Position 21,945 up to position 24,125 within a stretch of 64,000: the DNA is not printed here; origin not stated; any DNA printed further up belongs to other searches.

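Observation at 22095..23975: Lower-GC secreted glycoside-hydrolase-like gene carrying a eukaryote-style Ig I-set motif (D-x-G-x-Y-x-C)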

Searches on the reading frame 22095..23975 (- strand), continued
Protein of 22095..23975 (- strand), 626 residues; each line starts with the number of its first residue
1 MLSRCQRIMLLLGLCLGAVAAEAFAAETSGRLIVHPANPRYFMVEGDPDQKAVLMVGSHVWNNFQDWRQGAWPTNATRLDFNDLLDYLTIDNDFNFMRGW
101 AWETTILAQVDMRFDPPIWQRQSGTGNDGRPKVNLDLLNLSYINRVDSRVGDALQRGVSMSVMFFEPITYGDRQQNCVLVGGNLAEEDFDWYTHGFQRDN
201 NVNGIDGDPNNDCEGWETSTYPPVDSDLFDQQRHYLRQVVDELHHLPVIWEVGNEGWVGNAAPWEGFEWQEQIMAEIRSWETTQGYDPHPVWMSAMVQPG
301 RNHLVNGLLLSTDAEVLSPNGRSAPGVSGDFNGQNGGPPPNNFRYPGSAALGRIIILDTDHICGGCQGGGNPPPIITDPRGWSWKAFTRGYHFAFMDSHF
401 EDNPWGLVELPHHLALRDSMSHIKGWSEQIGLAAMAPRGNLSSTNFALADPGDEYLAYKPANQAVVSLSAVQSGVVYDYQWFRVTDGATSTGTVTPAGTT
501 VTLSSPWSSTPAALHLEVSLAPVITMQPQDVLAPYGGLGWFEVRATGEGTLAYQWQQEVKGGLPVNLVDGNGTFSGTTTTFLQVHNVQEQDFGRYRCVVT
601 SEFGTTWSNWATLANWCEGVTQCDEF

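Call 13: search_solved_structures(query=A1, max_evalue=1, show_alignments=2)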
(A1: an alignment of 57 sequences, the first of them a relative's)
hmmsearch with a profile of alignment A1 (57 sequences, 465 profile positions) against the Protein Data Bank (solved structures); distinct sequences matched with E-value up to 1: 22.
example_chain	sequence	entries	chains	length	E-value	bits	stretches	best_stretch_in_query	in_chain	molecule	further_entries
8t9w_A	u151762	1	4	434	5e-06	28.7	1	374-462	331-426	Apiosidase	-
4n0r_A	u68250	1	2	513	3.2e-05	26.1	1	44-164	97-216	putative glycoside hydrolase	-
9gmj_A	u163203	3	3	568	0.0034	19.4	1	23-94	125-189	DUF5060 domain-containing protein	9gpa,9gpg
9gpc_A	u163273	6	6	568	0.0055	18.7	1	23-94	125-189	DUF5060 domain-containing protein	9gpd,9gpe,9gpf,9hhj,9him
1lf1_A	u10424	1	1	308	0.012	17.5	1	226-254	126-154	Cel5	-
1a3h_A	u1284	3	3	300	0.045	15.7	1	226-253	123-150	ENDOGLUCANASE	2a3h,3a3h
1h11_A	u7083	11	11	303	0.046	15.6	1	226-253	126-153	ENDOGLUCANASE 5A | ENDOGLUCANASE B | PROTEIN (ENDOGLUCANASE)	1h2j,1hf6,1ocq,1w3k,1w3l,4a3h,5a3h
1h5v_A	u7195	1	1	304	0.046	15.6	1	226-253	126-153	ENDOGLUCANASE 5A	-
1e5j_A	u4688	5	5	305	0.046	15.6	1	226-253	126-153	ENDOGLUCANASE 5A | ENDOGLUCANASE B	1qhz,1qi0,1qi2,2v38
4xzb_A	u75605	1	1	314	0.053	15.4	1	225-252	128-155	CelA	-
9wcc_A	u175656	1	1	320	0.062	15.2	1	215-261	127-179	AABGIC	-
3pzt_A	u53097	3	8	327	0.13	14.2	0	230-257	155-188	Endoglucanase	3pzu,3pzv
6gjf_A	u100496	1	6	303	0.18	13.7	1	213-252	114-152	ENDOGLUCANASE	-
4xzw_A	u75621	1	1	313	0.18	13.7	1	227-261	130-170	endo-glucanase chimera C10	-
2ckr_A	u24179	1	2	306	0.24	13.3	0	230-258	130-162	ENDOGLUCANASE E-5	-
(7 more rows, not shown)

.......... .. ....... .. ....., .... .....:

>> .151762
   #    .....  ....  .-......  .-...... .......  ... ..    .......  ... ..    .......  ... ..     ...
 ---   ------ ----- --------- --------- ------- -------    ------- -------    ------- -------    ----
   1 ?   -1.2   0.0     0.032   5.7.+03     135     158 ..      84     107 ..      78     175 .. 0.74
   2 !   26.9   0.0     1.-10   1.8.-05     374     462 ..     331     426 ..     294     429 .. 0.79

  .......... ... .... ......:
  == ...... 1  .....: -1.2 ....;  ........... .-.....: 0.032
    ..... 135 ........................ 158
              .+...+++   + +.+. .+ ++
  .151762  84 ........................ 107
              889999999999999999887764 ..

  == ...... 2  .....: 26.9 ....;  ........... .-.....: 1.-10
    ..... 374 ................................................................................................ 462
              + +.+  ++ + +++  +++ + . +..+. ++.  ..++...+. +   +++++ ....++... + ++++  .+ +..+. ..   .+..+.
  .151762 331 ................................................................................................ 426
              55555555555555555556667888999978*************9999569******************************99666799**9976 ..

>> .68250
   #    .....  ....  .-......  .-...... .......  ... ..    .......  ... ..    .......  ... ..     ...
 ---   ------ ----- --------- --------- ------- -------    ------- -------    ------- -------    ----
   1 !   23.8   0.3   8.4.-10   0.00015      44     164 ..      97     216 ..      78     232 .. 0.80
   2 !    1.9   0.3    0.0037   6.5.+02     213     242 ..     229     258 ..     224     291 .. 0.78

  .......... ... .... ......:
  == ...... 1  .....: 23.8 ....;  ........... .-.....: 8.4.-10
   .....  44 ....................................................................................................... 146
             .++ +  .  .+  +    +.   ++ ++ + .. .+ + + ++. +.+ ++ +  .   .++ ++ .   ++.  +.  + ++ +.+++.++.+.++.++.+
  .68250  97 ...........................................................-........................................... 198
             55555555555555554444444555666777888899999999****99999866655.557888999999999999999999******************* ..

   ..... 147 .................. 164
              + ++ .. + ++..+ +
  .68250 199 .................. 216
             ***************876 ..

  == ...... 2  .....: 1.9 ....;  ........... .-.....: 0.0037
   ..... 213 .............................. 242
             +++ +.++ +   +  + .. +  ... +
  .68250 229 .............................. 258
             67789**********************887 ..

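Call 14: find_related_loci(query=A1, collection=genome_contigs, flank=6000)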
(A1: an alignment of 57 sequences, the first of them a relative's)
Query A1 (626 aa) in genome_contigs; peptide patterns used: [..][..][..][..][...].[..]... (x = any residue, [..] = any of these).
600 stretches matched a pattern (row limit reached: there are more); 139 encode a relative of the query (tblastn E <= 1e-3); the best 80 are kept; 80 distinct loci.
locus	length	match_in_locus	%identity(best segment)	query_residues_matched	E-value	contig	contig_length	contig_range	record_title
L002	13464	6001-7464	31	28-519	7e-58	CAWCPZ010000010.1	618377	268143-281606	MAG: uncultured Actinomycetes bacterium isolate MFD05176.bin.1.125 genome assembly, contig: contig_32571, whole genome s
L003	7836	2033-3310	33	30-508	2e-57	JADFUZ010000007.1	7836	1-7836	MAG: Chloroflexota bacterium isolate C2.bin.9 k83_126659, whole genome shotgun sequence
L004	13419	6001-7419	32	9-549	9e-56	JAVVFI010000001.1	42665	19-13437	MAG: Sedimentisphaerales bacterium isolate TamC13-43 NODE_1_length_42665_cov_3.633841, whole genome shotgun sequence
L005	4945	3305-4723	32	10-516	3e-55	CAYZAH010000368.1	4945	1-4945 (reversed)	MAG TPA_asm: uncultured Pirellulales bacterium isolate binchicken_co150_548 genome assembly, contig: NODE_51998_length_4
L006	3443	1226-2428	34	30-482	1e-54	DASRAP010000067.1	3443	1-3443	MAG TPA_asm: Gemmatimonadaceae bacterium isolate SMAG_U11121 k141_2406273, whole genome shotgun sequence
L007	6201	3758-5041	33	20-508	6e-53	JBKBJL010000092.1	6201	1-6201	MAG: Armatimonadota bacterium isolate 21I_069.bin.50 NODE_92_length_6201_cov_3.891901, whole genome shotgun sequence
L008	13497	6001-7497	31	1-519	2e-52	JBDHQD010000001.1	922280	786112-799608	MAG: Prosthecobacter sp. isolate AS-MESO-OLR.148 NODE_3_length_922280_cov_78.113319, whole genome shotgun sequence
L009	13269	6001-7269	32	29-507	3e-52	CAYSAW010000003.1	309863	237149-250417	MAG TPA_asm: uncultured bacterium isolate binchicken_co30_76 genome assembly, contig: NODE_28_length_309863_cov_22.03475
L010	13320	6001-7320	31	28-519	4e-52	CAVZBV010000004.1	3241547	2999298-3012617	MAG: uncultured Acidobacteriaceae bacterium isolate MFD03044.bin.1.45 genome assembly, contig: contig_9287, whole genome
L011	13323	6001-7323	31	30-517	6e-52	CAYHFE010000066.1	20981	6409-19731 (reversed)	MAG TPA_asm: uncultured Verrucomicrobiota bacterium isolate ERP119702_co1_132 genome assembly, contig: NODE_2716_length_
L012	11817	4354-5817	31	23-519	9e-52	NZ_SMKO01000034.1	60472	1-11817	Nonomuraea deserti strain KC310 NODE_34_length_60472_cov_61.3994, whole genome shotgun sequence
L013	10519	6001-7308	35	26-508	6e-63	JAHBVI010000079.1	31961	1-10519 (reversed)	MAG: Anaerolineae bacterium isolate ACE_CHL11 CHL11_79, whole genome shotgun sequence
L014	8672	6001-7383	33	9-521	4e-51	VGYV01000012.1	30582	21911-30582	MAG: Planctomycetota bacterium isolate M_DeepCast_400m_m2_195 M_DeepCast_400m_m2_195_Ga0194112_10001863, whole genome sh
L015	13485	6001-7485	29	27-517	7e-51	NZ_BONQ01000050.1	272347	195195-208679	Dactylosporangium siamense strain NBRC 106093 sequence050, whole genome shotgun sequence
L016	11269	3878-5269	31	30-520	7e-51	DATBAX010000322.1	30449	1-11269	MAG TPA_asm: Terriglobales bacterium isolate SMAG_U5743 k141_2480405, whole genome shotgun sequence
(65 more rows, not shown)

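Call 21: predict_structure(alignment_id=A1)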
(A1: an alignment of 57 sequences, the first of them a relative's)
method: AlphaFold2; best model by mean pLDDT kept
length: 626 residues; sequences in the alignment: 57
mean_pLDDT: 77.7   pTM: 0.79
mean pLDDT of the five models: 77.7, 77.1, 77.0, 76.7, 76.2
residues with pLDDT >= 90: 321; 70-90: 106; 50-70: 80; < 50: 119
segments of 3 or more residues with pLDDT < 50: 71-74, 174-176, 367-369, 525-626
pLDDT, mean of each block of 10 residues (from residue 1): 62 65 64 96 95 96 83 62 94 96 87 92 95 98 97 96 84 49 57 94 95 88 91 98 97 81 86 97 98 83 74 94 65 84 85 93 61 73 96 87 70 93 95 97 95 94 86 90 94 93 92 94 50 41 41 31 34 35 33 31 32 36 32
secondary structure, 60 per line:
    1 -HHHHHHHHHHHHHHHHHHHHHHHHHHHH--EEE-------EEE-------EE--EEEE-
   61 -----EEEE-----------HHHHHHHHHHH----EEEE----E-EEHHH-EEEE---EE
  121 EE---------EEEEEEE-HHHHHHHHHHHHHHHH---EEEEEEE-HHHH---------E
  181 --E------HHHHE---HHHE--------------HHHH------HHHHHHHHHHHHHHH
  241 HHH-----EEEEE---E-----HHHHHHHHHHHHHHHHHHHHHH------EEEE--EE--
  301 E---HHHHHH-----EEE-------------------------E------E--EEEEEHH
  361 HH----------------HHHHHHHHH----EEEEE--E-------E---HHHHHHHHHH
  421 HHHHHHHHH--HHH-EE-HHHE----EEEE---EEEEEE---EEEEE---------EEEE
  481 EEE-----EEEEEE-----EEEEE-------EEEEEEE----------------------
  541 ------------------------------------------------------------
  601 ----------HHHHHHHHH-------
elements in order: H2-29 E32-34 E42-44 E56-59 E66-69 H81-91 E96-99 E112-115 E119-122 E132-138 H140-155 E159-165 H167-170 H190-193 H216-219 H226-243 E249-253 H263-284 E291-294 H305-310 E316-318 E354-358 H359-362 H379-387 E392-396 H411-429 E447-450 E454-459 E463-467 E477-483 E489-494 E500-504 E512-518 H611-619

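Call 25: fold_search(model_id=the predicted structure, library=pdb)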
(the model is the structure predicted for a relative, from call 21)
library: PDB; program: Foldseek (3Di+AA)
matches with E <= 10: 1414; with E <= 0.001: 116
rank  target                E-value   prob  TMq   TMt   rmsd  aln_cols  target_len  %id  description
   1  5msy_B                4.5e-13  1.00  0.48  0.65   6.5       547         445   10  Glycoside hydrolase BT_1012 (released 2017-03-22)
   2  8t9w_C                6.4e-13  1.00  0.49  0.67   6.1       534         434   13  Crystal structure of a GH140 apiosidase derived from a lignocellulolytic enriched mangrove metagenome. (released 2024-02-07)
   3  8t9w_B                1.1e-12  1.00  0.47  0.65   6.2       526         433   12  Crystal structure of a GH140 apiosidase derived from a lignocellulolytic enriched mangrove metagenome. (released 2024-02-07)
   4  4qfu_A                3.5e-12  1.00  0.47  0.61   6.5       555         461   11  Crystal structure of a glycoside hydrolase family 5 (BVU_2644) from Bacteroides vulgatus ATCC 8482 at 1.90 A resolutio (released 2014-07-02)
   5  4qfu_G                4.9e-12  1.00  0.46  0.60   9.3       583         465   11  Crystal structure of a glycoside hydrolase family 5 (BVU_2644) from Bacteroides vulgatus ATCC 8482 at 1.90 A resolutio (released 2014-07-02)
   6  3kzs_A                5.5e-12  1.00  0.49  0.65   9.1       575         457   11  Crystal structure of glycosyl hydrolase family 5 (NP_809925.1) from BACTEROIDES THETAIOTAOMICRON VPI-5482 at 2.10 A re (released 2010-12-29)
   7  4qfu_H                5.5e-12  1.00  0.46  0.61   9.3       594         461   11  Crystal structure of a glycoside hydrolase family 5 (BVU_2644) from Bacteroides vulgatus ATCC 8482 at 1.90 A resolutio (released 2014-07-02)
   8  4qfu_F                6.6e-12  1.00  0.48  0.63   6.3       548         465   12  Crystal structure of a glycoside hydrolase family 5 (BVU_2644) from Bacteroides vulgatus ATCC 8482 at 1.90 A resolutio (released 2014-07-02)
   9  4qfu_E                7.0e-12  1.00  0.47  0.61   6.3       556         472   11  Crystal structure of a glycoside hydrolase family 5 (BVU_2644) from Bacteroides vulgatus ATCC 8482 at 1.90 A resolutio (released 2014-07-02)
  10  9gpg_A                7.9e-12  1.00  0.46  0.51   6.2       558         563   12  Complex of ManDH5 native enzyme with Mannobiose after co crystallization with Mannopentaose at 1.7 angstroms resolutio (released 2025-09-17)
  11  5msy_C                9.4e-12  1.00  0.49  0.65   8.8       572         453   10  Glycoside hydrolase BT_1012 (released 2017-03-22)
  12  4qfu_J                9.9e-12  1.00  0.48  0.63   6.0       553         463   11  Crystal structure of a glycoside hydrolase family 5 (BVU_2644) from Bacteroides vulgatus ATCC 8482 at 1.90 A resolutio (released 2014-07-02)
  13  4qfu_D                1.1e-11  1.00  0.47  0.62   6.5       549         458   11  Crystal structure of a glycoside hydrolase family 5 (BVU_2644) from Bacteroides vulgatus ATCC 8482 at 1.90 A resolutio (released 2014-07-02)
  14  9gmj                  1.1e-11  1.00  0.47  0.52   6.0       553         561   12  The crystal structure of ManDH5 Selenomethionine derivative at 1.6 Angstroms resolution - a beta-D-Mannanase of GH5 fami (released 2025-09-10)
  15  3kzs_B                1.4e-11  1.00  0.48  0.63   9.2       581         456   11  Crystal structure of glycosyl hydrolase family 5 (NP_809925.1) from BACTEROIDES THETAIOTAOMICRON VPI-5482 at 2.10 A re (released 2010-12-29)
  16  9gpc                  1.4e-11  1.00  0.45  0.50   6.4       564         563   11  The crystal structure of ManDH5 E303Q mutant at 1.4 Angstroms Resolution - a beta-D-Mannanase of GH5 family from Dictyog (released 2025-09-17)
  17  4qfu_B                1.9e-11  1.00  0.49  0.63   9.0       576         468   12  Crystal structure of a glycoside hydrolase family 5 (BVU_2644) from Bacteroides vulgatus ATCC 8482 at 1.90 A resolutio (released 2014-07-02)
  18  4qfu_C                3.2e-11  1.00  0.46  0.61   6.5       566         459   11  Crystal structure of a glycoside hydrolase family 5 (BVU_2644) from Bacteroides vulgatus ATCC 8482 at 1.90 A resolutio (released 2014-07-02)
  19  8t9w_A                3.6e-11  1.00  0.48  0.68   6.8       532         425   12  Crystal structure of a GH140 apiosidase derived from a lignocellulolytic enriched mangrove metagenome. (released 2024-02-07)
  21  4n0r_A                1.4e-10  1.00  0.47  0.56   6.3       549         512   10  Crystal structure of a putative glycoside hydrolase (BVU_0362) from Bacteroides vulgatus ATCC 8482 at 1.80 A resolutio (released 2013-10-23)
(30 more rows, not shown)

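Call 36: search_protein_families(library=pfam, proteins=[P0047, P0002, P0010, P0027, P0043], max_evalue=0.01)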
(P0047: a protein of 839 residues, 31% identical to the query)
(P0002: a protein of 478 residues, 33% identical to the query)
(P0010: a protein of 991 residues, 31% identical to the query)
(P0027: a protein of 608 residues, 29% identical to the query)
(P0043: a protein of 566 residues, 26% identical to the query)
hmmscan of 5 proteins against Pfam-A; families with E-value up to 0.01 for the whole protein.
P0047 (839 aa): 9 families
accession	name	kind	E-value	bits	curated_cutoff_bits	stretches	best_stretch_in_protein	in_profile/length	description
PF03422.21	CBM_6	-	1.1e-13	52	28.9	1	714-831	9-124/125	Carbohydrate binding module (family 6)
PF19815.4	DUF6298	-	3.6e-08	33.1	28.1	1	67-250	189-370/487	Family of unknown function (DUF6298)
PF16158.11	N_BRCA1_IG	-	1.3e-07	32.5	28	1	562-652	6-99/108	Ig-like domain from next to BRCA1 gene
PF13927.12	Ig_3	-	1.5e-06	29.1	30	1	460-519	2-70/78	Immunoglobulin domain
PF07679.22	I-set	-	1.5e-06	28.6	23.7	1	460-535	1-84/90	Immunoglobulin I-set domain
PF18099.7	CBM_35_2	-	7e-06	26.5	23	1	712-789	1-81/112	Carbohydrate binding module (family 35)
PF12904.13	Collagen_bind_2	-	1.1e-05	25.6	22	1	372-438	10-79/92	Putative collagen-binding domain of a collagenase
PF13895.12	Ig_2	-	0.00052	20.6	27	0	460-531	2-68/79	Immunoglobulin domain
PF07705.17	CARDB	-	0.0035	18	22.7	1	557-647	8-87/101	CARDB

P0002 (478 aa): 3 families
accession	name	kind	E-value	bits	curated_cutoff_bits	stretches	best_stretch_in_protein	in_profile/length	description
PF12904.13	Collagen_bind_2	-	1.1e-06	28.8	22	1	397-464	12-87/92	Putative collagen-binding domain of a collagenase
PF19815.4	DUF6298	-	1.8e-05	24.2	28.1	1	114-273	207-370/487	Family of unknown function (DUF6298)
PF13204.13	Apiosidase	-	0.0044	17.1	26.5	1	126-162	74-105/320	Apiosidase-like, catalytic domain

P0010 (991 aa): 7 families
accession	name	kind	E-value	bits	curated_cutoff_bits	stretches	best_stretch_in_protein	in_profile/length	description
PF13385.13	Laminin_G_3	-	1.1e-31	110.5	27.6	1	536-693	1-151/151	Concanavalin A-like lectin/glucanases superfamily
PF19815.4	DUF6298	-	5.9e-10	39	28.1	1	115-296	202-379/487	Family of unknown function (DUF6298)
PF00041.27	fn3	-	4.5e-08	33.6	25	1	916-988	14-82/84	Fibronectin type III domain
PF12904.13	Collagen_bind_2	-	9.1e-06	25.9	22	1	406-468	14-79/92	Putative collagen-binding domain of a collagenase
PF02210.31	Laminin_G_2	-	2.6e-05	25.1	22.9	1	583-682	16-123/126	Laminin G domain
PF16656.11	Pur_ac_phosph_N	-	0.00045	21.2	30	1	917-975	14-82/93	Purple acid Phosphatase, N-terminal domain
PF13204.13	Apiosidase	-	0.00056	20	26.5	1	43-195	3-133/320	Apiosidase-like, catalytic domain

P0027 (608 aa): 4 families
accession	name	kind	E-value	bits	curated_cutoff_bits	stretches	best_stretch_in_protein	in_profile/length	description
PF18911.6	PKD_4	-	6.3e-15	55.4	27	1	451-528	4-78/85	PKD domain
PF00801.26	PKD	-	7e-10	39.2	23.5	1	467-531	16-78/80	PKD domain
PF22352.2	K319L-like_PKD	-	4.9e-05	23.7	27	1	463-532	9-82/84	K319L-like, PKD domain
PF19815.4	DUF6298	-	0.00095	18.5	28.1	1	104-248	222-367/487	Family of unknown function (DUF6298)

P0043 (566 aa): 3 families
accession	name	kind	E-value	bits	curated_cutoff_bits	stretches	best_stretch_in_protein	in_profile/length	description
PF01833.30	TIG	-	7.9e-08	32.6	20.9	1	35-99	6-75/84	IPT/TIG domain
PF13204.13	Apiosidase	-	2.4e-05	24.5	26.5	1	122-262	3-116/320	Apiosidase-like, catalytic domain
PF12904.13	Collagen_bind_2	-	0.0089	16.3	22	0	495-552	20-78/92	Putative collagen-binding domain of a collagenase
